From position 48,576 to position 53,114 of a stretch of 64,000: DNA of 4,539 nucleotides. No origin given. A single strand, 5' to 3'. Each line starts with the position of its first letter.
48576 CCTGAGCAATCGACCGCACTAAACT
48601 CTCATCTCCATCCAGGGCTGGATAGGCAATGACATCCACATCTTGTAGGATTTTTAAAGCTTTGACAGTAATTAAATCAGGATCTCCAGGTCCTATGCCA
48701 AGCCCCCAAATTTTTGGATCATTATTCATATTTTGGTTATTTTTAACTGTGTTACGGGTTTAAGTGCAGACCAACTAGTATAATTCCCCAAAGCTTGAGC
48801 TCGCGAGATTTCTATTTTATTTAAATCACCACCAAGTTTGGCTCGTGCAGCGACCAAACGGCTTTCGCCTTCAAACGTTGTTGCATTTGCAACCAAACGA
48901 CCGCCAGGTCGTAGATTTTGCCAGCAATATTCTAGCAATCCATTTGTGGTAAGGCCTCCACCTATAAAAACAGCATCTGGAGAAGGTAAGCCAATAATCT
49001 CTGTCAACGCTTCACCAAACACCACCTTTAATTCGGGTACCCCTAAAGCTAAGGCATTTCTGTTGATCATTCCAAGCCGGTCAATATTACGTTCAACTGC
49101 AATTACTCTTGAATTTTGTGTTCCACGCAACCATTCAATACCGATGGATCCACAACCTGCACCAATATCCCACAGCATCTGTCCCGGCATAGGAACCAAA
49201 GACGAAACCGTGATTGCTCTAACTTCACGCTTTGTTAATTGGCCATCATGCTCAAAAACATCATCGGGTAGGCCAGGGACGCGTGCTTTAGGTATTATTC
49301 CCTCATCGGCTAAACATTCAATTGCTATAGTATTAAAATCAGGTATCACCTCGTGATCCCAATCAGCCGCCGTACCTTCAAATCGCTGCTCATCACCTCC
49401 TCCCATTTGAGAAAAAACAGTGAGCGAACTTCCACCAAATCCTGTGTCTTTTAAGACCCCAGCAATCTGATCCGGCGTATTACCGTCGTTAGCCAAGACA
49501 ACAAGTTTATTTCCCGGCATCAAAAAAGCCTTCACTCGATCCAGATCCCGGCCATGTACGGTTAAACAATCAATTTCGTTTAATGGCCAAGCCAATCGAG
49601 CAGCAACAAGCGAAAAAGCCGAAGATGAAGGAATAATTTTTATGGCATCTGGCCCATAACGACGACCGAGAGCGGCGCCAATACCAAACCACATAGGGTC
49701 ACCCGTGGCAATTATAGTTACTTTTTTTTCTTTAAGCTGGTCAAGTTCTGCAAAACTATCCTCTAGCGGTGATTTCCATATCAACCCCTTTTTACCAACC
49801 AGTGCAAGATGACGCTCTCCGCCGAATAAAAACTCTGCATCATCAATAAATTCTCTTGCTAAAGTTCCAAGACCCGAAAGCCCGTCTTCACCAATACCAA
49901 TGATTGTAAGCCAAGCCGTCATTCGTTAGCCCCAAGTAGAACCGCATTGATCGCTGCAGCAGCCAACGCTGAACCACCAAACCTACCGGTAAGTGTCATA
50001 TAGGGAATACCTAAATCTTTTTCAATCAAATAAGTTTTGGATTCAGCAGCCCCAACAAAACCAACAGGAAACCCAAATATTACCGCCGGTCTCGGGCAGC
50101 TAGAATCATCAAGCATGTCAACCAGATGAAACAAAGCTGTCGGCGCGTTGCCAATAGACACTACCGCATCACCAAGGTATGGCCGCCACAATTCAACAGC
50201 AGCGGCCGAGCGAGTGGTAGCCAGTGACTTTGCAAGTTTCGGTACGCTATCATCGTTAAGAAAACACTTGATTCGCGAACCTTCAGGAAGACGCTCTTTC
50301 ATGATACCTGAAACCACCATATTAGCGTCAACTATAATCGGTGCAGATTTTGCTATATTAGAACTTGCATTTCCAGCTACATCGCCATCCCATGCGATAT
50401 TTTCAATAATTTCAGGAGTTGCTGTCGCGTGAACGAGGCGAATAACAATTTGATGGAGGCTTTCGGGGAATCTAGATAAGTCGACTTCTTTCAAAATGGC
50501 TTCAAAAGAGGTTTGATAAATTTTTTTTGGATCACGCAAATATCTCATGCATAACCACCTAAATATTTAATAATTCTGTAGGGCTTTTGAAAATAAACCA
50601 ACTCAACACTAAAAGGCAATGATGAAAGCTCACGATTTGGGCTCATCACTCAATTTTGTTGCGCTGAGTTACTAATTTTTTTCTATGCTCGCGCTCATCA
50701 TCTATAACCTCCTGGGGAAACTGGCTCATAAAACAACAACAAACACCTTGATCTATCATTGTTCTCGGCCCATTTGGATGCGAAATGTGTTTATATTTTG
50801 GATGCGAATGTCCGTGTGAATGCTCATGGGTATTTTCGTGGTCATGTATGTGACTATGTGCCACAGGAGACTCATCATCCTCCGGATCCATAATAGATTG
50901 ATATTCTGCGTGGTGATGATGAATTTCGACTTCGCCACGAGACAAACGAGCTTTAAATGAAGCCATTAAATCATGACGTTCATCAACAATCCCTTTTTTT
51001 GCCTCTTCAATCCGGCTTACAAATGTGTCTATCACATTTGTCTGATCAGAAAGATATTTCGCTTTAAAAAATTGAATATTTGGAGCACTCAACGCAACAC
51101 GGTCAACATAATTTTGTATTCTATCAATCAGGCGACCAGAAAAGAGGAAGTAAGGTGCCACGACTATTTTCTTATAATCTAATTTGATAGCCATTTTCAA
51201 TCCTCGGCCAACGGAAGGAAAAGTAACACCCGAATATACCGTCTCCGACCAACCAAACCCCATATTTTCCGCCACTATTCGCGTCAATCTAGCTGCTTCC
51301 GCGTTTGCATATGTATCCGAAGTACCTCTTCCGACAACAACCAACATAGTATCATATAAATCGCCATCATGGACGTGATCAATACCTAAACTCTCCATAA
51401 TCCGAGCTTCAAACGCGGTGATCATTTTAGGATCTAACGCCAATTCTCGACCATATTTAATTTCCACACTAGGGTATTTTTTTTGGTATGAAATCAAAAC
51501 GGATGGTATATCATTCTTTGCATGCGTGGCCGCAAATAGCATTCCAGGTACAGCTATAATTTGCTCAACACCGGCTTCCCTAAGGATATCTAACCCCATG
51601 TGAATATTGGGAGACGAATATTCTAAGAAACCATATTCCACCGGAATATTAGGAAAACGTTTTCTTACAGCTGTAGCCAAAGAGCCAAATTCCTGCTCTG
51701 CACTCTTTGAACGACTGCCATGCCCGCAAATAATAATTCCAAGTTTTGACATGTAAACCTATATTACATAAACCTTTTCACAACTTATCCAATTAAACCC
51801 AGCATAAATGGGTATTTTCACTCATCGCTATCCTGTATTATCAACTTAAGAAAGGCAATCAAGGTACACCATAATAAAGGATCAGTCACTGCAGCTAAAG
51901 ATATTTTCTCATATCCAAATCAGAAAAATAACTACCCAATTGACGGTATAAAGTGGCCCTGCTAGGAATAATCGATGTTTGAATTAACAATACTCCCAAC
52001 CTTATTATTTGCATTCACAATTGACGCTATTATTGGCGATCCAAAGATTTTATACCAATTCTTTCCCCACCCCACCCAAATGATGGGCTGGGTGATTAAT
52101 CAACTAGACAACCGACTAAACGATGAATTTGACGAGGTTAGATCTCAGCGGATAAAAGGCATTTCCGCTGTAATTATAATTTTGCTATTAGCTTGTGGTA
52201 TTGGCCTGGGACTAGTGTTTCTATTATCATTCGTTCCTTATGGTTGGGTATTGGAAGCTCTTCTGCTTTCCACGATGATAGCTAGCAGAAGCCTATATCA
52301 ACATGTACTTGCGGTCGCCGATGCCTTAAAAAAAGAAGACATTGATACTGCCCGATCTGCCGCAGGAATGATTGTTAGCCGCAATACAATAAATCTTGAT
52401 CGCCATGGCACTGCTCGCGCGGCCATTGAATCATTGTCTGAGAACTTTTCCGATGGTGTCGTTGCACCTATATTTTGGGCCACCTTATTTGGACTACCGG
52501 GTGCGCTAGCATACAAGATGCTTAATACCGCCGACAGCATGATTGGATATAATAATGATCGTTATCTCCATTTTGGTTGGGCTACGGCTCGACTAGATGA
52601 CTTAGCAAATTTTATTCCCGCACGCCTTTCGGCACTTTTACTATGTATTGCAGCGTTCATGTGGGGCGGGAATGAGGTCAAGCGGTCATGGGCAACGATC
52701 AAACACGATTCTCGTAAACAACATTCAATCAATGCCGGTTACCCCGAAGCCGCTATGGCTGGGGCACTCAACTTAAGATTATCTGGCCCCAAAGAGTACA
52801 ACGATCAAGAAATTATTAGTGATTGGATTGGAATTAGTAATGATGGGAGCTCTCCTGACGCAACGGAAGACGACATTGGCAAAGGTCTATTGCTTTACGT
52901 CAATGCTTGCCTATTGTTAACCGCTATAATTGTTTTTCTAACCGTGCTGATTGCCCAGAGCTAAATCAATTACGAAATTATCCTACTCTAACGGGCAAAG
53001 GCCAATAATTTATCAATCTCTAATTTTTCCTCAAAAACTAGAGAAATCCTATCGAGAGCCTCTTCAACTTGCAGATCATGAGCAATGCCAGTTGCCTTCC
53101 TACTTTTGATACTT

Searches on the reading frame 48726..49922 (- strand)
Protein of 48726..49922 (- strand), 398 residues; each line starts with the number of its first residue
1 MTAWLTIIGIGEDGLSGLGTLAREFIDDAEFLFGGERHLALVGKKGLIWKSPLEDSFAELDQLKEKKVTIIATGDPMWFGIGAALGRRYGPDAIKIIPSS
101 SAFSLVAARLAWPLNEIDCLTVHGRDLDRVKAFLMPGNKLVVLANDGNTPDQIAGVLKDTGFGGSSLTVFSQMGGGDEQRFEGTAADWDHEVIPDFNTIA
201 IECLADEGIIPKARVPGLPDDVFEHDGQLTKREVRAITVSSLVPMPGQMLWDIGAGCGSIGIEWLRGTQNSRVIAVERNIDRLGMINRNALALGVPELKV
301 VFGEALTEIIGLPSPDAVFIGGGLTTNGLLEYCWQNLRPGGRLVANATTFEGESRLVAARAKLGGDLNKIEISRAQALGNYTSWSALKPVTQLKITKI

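Call 78: search_protein_families(library=pfam, proteins=[window:48726-49922:-], max_evalue=0.00001)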
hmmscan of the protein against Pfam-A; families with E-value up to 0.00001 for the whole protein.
window:48726-49922:- (398 aa): 1 family
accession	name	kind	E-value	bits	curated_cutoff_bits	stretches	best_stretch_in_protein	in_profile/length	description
PF00590.25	TP_methylase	-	2.4e-12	47.7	27.8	1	5-187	2-210/212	Tetrapyrrole (Corrin/Porphyrin) Methylases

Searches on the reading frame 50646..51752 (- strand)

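Call 78: search_protein_families(library=pfam, proteins=[window:50646-51752:-], max_evalue=0.00001)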
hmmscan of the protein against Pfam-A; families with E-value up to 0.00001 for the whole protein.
window:50646-51752:- (368 aa): 2 families
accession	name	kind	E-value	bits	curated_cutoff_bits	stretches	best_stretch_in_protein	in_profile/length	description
PF01903.22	CbiX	-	1.1e-46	157.9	22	2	11-115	1-105/106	CbiX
PF06180.16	CbiK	-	3.5e-08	33.5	26.2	0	6-83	144-218/262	Cobalt chelatase (CbiK)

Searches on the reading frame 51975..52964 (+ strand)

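Call 78: search_protein_families(library=pfam, proteins=[window:51975-52964:+], max_evalue=0.00001)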
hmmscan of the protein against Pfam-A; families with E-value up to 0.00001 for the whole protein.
window:51975-52964:+ (329 aa): 1 family
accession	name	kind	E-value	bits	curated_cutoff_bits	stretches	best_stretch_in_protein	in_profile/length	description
PF03186.18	CobD_Cbib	-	4.9e-94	315.2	34.4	1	10-288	1-266/282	CobD/Cbib protein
